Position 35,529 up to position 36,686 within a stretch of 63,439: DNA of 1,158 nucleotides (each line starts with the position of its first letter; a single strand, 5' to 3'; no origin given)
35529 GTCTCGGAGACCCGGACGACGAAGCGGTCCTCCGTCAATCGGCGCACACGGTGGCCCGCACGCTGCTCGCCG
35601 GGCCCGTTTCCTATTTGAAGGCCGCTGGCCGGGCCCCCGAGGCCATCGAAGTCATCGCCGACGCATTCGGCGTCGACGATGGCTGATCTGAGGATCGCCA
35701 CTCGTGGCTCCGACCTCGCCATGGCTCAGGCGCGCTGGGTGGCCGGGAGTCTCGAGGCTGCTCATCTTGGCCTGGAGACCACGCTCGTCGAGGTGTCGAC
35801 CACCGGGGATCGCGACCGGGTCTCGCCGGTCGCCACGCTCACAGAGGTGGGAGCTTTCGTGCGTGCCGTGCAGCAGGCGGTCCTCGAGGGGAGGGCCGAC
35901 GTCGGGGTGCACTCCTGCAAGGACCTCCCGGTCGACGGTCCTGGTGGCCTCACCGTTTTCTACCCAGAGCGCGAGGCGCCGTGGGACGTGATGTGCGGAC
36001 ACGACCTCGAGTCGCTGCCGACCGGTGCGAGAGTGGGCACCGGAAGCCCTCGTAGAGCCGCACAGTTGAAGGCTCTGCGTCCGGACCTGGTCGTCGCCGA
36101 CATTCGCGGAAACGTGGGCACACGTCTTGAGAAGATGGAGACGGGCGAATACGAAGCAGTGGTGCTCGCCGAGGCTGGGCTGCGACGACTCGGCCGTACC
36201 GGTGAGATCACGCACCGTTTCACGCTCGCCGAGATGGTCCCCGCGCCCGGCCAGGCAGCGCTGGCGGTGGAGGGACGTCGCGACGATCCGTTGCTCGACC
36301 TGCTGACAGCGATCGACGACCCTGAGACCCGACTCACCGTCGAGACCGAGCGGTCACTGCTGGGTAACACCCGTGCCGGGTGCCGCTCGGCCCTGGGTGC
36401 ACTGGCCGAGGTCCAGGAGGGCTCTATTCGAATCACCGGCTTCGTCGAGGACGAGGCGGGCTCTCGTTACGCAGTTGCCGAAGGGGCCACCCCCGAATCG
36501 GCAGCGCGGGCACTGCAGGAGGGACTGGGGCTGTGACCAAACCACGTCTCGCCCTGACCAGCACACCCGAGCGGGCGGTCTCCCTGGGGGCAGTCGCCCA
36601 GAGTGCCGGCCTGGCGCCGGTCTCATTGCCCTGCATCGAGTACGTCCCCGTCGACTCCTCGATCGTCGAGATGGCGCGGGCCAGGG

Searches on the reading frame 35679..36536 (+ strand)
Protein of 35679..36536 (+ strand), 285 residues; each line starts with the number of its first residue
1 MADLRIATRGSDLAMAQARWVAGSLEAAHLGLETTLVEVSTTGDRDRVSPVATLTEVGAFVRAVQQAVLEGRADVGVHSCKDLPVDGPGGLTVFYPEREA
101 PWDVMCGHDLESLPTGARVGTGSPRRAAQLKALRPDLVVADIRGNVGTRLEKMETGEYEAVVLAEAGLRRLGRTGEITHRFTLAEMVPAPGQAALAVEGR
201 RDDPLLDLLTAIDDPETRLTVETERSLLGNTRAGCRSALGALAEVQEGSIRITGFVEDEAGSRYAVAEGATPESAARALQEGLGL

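Call 29: search_protein_families(library=pfam, proteins=[window:35679-36536:+])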
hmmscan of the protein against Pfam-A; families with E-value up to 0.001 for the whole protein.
window:35679-36536:+ (285 aa): 2 families
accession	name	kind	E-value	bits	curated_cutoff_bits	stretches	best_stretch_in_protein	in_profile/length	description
PF01379.25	Porphobil_deam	-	1.6e-66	224.3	22.1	1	4-204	1-203/207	Porphobilinogen deaminase, dipyromethane cofactor binding domain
PF03900.20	Porphobil_deamC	-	2.3e-05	25.1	26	1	219-269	2-54/74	Porphobilinogen deaminase, C-terminal domain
